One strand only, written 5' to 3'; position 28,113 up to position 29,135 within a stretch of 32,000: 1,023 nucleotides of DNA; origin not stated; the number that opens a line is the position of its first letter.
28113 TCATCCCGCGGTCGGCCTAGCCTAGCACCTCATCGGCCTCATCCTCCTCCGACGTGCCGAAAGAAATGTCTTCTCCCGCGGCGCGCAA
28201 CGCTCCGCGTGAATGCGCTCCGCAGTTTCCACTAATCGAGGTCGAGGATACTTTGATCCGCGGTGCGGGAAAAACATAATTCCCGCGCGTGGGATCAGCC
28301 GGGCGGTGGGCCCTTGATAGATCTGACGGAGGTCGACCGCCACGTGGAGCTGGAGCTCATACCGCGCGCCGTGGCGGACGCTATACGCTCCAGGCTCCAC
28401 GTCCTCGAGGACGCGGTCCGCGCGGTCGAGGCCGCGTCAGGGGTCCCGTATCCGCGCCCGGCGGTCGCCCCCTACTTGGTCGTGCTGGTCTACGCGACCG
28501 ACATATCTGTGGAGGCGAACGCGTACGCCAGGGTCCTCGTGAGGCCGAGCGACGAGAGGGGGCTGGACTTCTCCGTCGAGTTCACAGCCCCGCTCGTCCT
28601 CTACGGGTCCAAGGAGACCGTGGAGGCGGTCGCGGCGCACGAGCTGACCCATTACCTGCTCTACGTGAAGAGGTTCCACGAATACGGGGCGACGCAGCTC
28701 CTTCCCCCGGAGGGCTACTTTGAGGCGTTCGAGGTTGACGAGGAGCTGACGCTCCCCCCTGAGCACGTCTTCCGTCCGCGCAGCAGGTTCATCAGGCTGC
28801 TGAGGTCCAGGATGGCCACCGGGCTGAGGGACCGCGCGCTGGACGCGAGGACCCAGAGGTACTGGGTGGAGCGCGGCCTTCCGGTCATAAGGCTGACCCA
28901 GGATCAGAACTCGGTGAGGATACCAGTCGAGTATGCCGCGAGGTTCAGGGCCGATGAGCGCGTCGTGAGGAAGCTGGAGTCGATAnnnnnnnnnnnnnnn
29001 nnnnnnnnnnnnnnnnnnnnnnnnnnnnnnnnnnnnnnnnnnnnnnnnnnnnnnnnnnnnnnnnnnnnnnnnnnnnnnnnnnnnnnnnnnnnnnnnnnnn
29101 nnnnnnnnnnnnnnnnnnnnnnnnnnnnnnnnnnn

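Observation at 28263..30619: Translationally coupled HExxH protein + nucleotidyltransferase-kinase fusion: a candidate uncharacterised two-gene module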

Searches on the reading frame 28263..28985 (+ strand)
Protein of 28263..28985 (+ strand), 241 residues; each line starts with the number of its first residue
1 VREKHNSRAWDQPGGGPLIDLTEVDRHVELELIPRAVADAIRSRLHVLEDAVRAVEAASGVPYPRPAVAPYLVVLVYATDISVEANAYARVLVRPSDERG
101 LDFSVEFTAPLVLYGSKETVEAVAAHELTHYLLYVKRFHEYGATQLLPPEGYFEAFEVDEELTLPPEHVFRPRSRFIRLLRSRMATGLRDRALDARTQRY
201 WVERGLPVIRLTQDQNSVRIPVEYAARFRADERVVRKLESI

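Call 3: search_protein_families(library=pfam, proteins=[window:28263-28985:+], max_evalue=1)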
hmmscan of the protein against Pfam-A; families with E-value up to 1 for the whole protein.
window:28263-28985:+ (241 aa): 1 family
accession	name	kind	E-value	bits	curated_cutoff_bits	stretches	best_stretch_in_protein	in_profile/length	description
PF10263.15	SprT-like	-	0.06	13.7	25.6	1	104-137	45-78/108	SprT-like family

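Call 4: search_protein_families(library=ncbifam, proteins=[window:28263-28985:+], max_evalue=1)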
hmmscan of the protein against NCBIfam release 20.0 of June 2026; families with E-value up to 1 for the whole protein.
window:28263-28985:+ (241 aa): 1 family
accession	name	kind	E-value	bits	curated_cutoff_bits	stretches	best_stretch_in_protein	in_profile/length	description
NF003339.0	PRK04351.1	equivalog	0.067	12.8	113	1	106-137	47-78/149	SprT family protein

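Call 6: find_homologous_proteins(query=window:28263-28985:+, max_evalue=0.001)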
Query window:28263-28985:+ (241 aa): 7 proteins with E <= 0.001 among 4497 candidates.
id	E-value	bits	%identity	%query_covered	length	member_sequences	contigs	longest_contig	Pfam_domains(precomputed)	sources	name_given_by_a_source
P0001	4.9e-134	463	97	93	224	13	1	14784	-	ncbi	ncbi:MAG: hypothetical protein ACP5QE_05275 [Conexivisphaera sp.]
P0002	2.5e-117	409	83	93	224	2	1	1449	-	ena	-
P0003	5.3e-116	404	83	93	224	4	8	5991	-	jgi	-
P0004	1.0e-110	387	80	93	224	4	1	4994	-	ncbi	ncbi:MAG: hypothetical protein ACP5GT_05970 [Conexivisphaera sp.]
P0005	2.8e-108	379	77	93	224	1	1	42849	-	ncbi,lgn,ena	-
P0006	1.1e-104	367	75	95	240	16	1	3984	-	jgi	jgi:hypothetical protein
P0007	2.3e-62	229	49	93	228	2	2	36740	-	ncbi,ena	-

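Call 10: find_encoding_contigs(protein=P0007, flank=6000, max_places=2)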
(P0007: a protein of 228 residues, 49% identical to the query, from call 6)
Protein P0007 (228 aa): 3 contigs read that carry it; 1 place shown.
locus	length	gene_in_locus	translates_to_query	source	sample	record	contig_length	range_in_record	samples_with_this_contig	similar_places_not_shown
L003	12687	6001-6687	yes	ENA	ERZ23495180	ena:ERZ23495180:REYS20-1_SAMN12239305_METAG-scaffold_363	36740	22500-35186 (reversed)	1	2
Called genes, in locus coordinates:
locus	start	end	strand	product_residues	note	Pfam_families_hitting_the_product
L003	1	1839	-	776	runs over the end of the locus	PF04513:Baculo_PEP_C (faint), PF23991:DUF7310 (faint), PF04728:LPP (faint), PF07889:DUF1664 (faint)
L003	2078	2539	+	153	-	PF13404:HTH_AsnC-type, PF13412:HTH_24, PF01037:AsnC_trans_reg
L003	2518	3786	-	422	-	PF00291:PALP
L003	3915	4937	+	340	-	PF02729:OTCace_N, PF00185:OTCace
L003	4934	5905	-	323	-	PF00696:AA_kinase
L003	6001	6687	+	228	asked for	-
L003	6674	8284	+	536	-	-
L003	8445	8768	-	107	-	PF01282:Ribosomal_S24e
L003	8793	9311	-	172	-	PF04019:DUF359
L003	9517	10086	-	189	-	PF03876:SHS2_Rpb7-N, PF00575:S1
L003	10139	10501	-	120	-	PF01850:PIN, PF18477:PIN_9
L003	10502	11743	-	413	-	PF00009:GTP_EFTU, PF03144:GTP_EFTU_D2 (weak), PF09173:eIF2_C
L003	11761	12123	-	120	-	PF01092:Ribosomal_S6e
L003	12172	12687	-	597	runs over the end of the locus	PF00009:GTP_EFTU, PF01926:MMR_HSR1 (weak), PF03144:GTP_EFTU_D2, PF11987:IF-2, PF14578:GTP_EFTU_D4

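Call 19: find_homologous_proteins(query=A1, max_evalue=0.001)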
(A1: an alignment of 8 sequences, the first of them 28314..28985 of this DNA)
Query A1 (8 sequences) (224 aa, profile of the alignment): 92 proteins with E <= 0.001 among 8000 candidates.
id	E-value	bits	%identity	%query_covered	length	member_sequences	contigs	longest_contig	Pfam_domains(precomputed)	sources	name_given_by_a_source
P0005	1.8e-97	343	78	100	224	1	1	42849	-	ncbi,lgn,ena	-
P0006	8.5e-97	341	75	100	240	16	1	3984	-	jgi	jgi:hypothetical protein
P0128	3.2e-96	339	32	89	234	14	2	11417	-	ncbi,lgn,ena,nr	ncbi:MAG: hypothetical protein HYY22_05600 [Thaumarchaeota archaeon]|nr:hypothetical protein [Nitros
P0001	8.8e-96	338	97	100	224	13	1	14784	-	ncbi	ncbi:MAG: hypothetical protein ACP5QE_05275 [Conexivisphaera sp.]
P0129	3.0e-95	336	32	94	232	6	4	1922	-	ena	-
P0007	5.0e-94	332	49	100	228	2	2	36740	-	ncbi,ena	-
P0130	2.6e-93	330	32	93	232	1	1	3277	-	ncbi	-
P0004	3.9e-93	329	80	100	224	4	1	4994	-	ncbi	ncbi:MAG: hypothetical protein ACP5GT_05970 [Conexivisphaera sp.]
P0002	8.0e-93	328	83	100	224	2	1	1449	-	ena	-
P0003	1.7e-90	321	83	100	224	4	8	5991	-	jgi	-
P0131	2.0e-90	320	48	99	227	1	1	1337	-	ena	-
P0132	3.9e-79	283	35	94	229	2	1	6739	-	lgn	-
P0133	4.0e-79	283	30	89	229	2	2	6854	-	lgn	-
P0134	5.8e-79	283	36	96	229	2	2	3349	-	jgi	jgi:hypothetical protein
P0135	6.8e-79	283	35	100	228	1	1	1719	-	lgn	-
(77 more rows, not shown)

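Call 25: search_solved_structures(query=A2, max_evalue=10, show_alignments=3)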
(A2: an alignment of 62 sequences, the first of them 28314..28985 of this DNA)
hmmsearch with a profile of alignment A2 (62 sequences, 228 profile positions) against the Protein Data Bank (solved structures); distinct sequences matched with E-value up to 10: 1.
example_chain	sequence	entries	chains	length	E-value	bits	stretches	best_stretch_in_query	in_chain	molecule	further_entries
9tcc_A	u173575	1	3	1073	2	11.1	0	120-192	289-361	Outer capsid protein VP2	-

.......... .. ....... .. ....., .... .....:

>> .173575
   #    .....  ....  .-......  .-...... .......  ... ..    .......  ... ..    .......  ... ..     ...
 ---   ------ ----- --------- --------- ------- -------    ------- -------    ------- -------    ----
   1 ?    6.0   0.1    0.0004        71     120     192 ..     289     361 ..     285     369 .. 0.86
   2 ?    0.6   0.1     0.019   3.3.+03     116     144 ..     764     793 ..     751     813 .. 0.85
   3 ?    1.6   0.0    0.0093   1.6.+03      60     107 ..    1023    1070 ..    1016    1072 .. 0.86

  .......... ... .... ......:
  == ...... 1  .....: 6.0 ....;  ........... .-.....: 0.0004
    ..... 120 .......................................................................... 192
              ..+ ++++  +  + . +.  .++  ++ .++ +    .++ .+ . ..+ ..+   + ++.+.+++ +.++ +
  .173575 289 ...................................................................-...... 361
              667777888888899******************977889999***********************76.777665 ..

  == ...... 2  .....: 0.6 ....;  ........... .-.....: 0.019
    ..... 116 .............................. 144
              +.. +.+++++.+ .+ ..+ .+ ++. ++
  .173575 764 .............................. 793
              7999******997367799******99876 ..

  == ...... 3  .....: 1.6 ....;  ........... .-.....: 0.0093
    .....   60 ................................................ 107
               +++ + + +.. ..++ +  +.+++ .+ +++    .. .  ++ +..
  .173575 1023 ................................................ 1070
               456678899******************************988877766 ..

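Call 31: predict_structure(alignment_id=A2)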
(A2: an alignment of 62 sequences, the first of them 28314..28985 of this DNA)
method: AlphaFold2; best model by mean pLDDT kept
length: 224 residues; sequences in the alignment: 62
mean_pLDDT: 88.1   pTM: 0.87
mean pLDDT of the five models: 88.1, 87.5, 87.0, 86.1, 85.8
residues with pLDDT >= 90: 144; 70-90: 55; 50-70: 18; < 50: 7
segments of 3 or more residues with pLDDT < 50: 139-143
pLDDT, mean of each block of 10 residues (from residue 1): 96 98 98 98 96 93 78 92 94 98 96 91 67 51 67 93 84 91 97 84 84 92 91
secondary structure, 60 per line:
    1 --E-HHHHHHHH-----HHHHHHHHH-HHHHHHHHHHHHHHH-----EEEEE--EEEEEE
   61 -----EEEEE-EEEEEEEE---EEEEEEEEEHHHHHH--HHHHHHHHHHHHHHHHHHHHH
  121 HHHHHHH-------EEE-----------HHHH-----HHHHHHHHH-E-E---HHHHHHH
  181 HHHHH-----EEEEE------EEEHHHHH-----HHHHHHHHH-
elements in order: H5-12 H18-26 H28-42 E48-52 E55-60 E66-70 E72-79 E83-91 H92-97 H100-127 E135-137 H149-152 H158-166 H174-185 E191-195 E202-204 H205-209 H215-223

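Call 33: search_protein_representatives(alignment_id=A2)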
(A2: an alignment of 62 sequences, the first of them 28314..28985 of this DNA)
Query: 62 sequences, 228 profile positions. Proteins with E-value up to 0.001 (for the whole library): 184; up to 1e-10: 98; up to 1e-30: 45. The best 150 are listed.
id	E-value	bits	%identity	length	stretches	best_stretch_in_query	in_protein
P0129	1.2e-87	309.6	-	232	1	1-226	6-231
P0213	1.3e-76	273.5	-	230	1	1-220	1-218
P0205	5.4e-75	268.2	-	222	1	9-223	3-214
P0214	8.0e-75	267.6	-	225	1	2-224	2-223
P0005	8.6e-75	267.5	-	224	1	1-222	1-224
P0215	7.9e-73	261.1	-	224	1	2-223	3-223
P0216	3.9e-71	255.6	-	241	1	2-226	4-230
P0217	5.3e-71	255.1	-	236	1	3-226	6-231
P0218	1.3e-69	250.6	-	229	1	1-222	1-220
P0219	2.0e-69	250.0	-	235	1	2-224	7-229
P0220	1.5e-66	240.6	-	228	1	2-219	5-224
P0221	1.2e-62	227.9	-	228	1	1-223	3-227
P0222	1.3e-62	227.7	-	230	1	6-224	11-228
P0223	5.4e-60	219.1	-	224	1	4-221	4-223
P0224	3.2e-59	216.6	-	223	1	2-212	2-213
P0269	2.4e-23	99.2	-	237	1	11-224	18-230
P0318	1.7e-09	53.9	-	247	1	11-193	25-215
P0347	1.4e-06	44.3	-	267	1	15-198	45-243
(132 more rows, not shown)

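Call 37: find_encoding_contigs(protein=P0269, flank=5000, max_places=1)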
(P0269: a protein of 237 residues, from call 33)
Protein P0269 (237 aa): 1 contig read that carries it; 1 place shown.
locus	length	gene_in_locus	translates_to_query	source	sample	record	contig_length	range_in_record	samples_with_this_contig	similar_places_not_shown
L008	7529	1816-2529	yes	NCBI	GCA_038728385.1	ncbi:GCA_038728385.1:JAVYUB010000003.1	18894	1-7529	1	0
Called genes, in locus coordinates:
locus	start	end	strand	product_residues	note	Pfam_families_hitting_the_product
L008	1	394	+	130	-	PF11848:DUF3368, PF01850:PIN (weak), PF18477:PIN_9 (weak)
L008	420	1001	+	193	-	PF03876:SHS2_Rpb7-N, PF00575:S1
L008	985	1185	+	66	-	PF06093:Spt4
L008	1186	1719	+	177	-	PF04019:DUF359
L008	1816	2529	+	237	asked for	-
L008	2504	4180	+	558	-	-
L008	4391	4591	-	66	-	PF01599:Ribosomal_S27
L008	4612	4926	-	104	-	PF01282:Ribosomal_S24e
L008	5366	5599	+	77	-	-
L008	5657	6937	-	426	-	PF01978:TrmB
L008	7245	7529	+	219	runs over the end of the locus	-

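Call 38: fold_search(model_id=the predicted structure, library=pdb)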
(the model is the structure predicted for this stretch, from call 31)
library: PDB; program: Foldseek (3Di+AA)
matches with E <= 10: 63; with E <= 0.001: 0
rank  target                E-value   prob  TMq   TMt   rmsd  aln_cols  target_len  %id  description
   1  1hv5_B                2.0e-01  0.28  0.22  0.28   8.0       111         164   13  CRYSTAL STRUCTURE OF THE STROMELYSIN-3 (MMP-11) CATALYTIC DOMAIN COMPLEXED WITH A PHOSPHINIC INHIBITOR (released 2001-03-28)
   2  6mdx_A                4.0e-01  0.30  0.17  0.21   8.6        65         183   14  Mechanism of protease dependent DPC repair (released 2019-04-10)
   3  4jix_A                4.2e-01  0.44  0.23  0.45   9.7       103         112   12  Crystal structure of the metallopeptidase zymogen of Methanocaldococcus jannaschii jannalysin (released 2013-06-12)
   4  4jix_B                4.8e-01  0.54  0.23  0.46   7.6        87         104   11  Crystal structure of the metallopeptidase zymogen of Methanocaldococcus jannaschii jannalysin (released 2013-06-12)
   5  4qhf                  5.4e-01  0.20  0.18  0.32   8.0        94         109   14  Crystal structure of Methanocaldococcus jannaschii monomeric selecase (released 2014-07-16)
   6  6mdw                  1.0e+00  0.20  0.18  0.22   8.4        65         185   15  Mechanism of protease dependent DPC repair (released 2019-04-10)
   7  4qhi_A                1.3e+00  0.09  0.17  0.31   7.8        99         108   10  Crystal structure of Methanocaldococcus jannaschii selecase mutant R36W (released 2014-07-16)
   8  5dll                  1.4e+00  0.13  0.23  0.07   7.6       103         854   16  Aminopeptidase N (pepN) from Francisella tularensis subsp. tularensis SCHU S4 (released 2015-09-16)
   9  4qhj_A                1.6e+00  0.09  0.18  0.31   7.6        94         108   13  Crystal structure of Methanocaldococcus jannaschii selecase mutant I100F+H107F (released 2014-07-16)
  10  8a22_Au               1.9e+00  0.04  0.11  0.16  18.7        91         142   16  Structure of the mitochondrial ribosome from Polytomella magna (released 2022-11-16)
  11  1lml                  2.5e+00  0.10  0.21  0.11   5.2        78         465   17  LEISHMANOLYSIN (released 1997-09-17)
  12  4qhi_D                2.7e+00  0.13  0.20  0.39   7.8        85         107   12  Crystal structure of Methanocaldococcus jannaschii selecase mutant R36W (released 2014-07-16)
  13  8rn1_B                2.7e+00  0.01  0.14  0.07  21.6       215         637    9  Influenza B polymerase, monomeric encapsidase with 5' cRNA hook bound (released 2024-09-11)
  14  1ky3                  3.6e+00  0.01  0.11  0.15  18.7       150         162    6  GDP-BOUND YPT7P AT 1.35 A RESOLUTION (released 2002-06-05)
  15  7bin_W                4.1e+00  0.02  0.14  0.21  20.6       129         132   14  Salmonella export gate and rod refined in focussed C1 map (released 2021-05-05)
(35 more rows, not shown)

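Call 48: search_protein_families(library=pfam, alignment_id=A2, max_evalue=1)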
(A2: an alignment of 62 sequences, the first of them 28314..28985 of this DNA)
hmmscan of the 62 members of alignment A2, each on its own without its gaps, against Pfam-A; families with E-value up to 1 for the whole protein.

A. member 1, window:28314-28985:+ (224 aa): 1 family
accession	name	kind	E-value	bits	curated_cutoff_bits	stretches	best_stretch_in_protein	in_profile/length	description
PF10263.15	SprT-like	-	0.053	13.8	25.6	1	87-120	45-78/108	SprT-like family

B. families by the number of members that match (of 62 scanned): 18 families
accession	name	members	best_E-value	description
PF10263.15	SprT-like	23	0.00085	SprT-like family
PF12315.14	DA1-like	4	0.046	Protein DA1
PF01435.24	Peptidase_M48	3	0.024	Peptidase family M48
PF21041.3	XMAP215_CLASP_TOG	2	0.037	XMAP215/Dis1/CLASP, TOG domain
PF02346.21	Vac_Fusion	2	0.062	Chordopoxvirus multifunctional envelope protein A27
PF07607.17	DUF1570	1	0.032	Protein of unknown function (DUF1570)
PF10392.15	COG5_N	1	0.039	Conserved oligomeric Golgi complex subunit 5, N-terminal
PF05058.17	ActA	1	0.043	ActA Protein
PF10002.14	DUF2243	1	0.051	Predicted membrane protein (DUF2243)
PF04496.17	Herpes_UL35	1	0.052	Herpesvirus UL35 family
PF18336.7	Tudor_FRX1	1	0.052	Fragile X messenger ribonucleoprotein 1, Tudor domain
PF08112.16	ATP-synt_E_2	1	0.081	ATP synthase epsilon subunit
PF13794.12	MiaE_2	1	0.1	tRNA-(MS[2]IO[6]A)-hydroxylase (MiaE)-like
PF11378.13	DUF3181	1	0.1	Protein of unknown function (DUF3181)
PF10978.13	DUF2785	1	0.12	Protein of unknown function (DUF2785)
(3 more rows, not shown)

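Call 50: find_encoding_contigs(protein=P0318, flank=5000, max_places=2)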
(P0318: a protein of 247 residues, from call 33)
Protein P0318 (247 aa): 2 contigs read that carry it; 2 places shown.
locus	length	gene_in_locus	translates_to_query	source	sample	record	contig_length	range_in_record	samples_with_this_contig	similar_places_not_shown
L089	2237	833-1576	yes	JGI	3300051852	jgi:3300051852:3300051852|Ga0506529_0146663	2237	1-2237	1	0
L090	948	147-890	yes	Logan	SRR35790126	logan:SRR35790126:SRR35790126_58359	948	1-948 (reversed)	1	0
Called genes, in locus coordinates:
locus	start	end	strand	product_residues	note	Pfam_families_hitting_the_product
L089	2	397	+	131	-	?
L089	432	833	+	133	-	-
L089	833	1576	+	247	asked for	-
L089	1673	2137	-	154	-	-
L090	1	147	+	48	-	?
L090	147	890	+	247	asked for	-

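Call 51: find_encoding_contigs(protein=P0347, flank=5000, max_places=2)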
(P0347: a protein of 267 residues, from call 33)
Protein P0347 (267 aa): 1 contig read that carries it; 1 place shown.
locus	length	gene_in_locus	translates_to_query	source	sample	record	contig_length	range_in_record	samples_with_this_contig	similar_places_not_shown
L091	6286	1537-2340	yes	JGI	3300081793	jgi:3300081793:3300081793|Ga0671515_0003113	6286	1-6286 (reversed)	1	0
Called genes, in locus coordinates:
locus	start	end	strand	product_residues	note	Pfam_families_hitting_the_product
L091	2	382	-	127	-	?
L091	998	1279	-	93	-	-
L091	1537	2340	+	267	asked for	-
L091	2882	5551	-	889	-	PF12704:MacB_PCD, PF02687:FtsX, PF12704:MacB_PCD, PF02687:FtsX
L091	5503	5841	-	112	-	PF13463:HTH_27 (weak), PF03551:PadR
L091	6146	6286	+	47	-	?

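Call 78: search_protein_families(library=padloc, proteins=[window:28314-28985:+], max_evalue=0.1)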
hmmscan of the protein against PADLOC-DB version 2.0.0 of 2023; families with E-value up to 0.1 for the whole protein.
window:28314-28985:+ (224 aa): 0 families

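Call 82: find_related_loci(query=A2, collection=metagenome_contigs, flank=4000)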
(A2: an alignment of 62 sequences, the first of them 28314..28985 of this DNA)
Query A2 (224 aa) in metagenome_contigs; peptide patterns used: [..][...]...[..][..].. (x = any residue, [..] = any of these).
600 stretches matched a pattern (row limit reached: there are more); 436 encode a relative of the query (tblastn E <= 1e-3); the best 80 are kept; 80 distinct loci.
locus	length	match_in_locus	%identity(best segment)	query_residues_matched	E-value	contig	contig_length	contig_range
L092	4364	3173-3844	97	1-224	6e-143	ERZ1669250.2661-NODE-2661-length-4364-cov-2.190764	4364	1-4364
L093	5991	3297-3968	83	1-224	4e-122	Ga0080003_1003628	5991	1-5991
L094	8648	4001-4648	38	4-221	4e-37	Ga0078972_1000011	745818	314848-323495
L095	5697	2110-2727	34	7-215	6e-35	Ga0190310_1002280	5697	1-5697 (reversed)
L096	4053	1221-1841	36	16-224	4e-34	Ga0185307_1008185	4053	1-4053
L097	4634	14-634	36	16-224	1e-33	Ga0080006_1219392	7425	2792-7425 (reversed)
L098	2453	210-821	37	16-221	9e-34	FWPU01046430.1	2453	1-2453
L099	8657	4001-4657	30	1-224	2e-33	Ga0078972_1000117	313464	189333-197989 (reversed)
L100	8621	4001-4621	36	16-224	3e-33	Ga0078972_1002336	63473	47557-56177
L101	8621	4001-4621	36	16-224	2e-33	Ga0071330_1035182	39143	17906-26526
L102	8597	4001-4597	35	24-224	3e-33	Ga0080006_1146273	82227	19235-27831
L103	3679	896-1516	37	16-224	2e-33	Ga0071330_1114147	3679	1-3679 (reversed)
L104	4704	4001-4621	36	16-224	4e-33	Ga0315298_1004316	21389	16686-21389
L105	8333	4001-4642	34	7-221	2e-32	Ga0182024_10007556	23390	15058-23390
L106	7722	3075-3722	35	4-221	1e-32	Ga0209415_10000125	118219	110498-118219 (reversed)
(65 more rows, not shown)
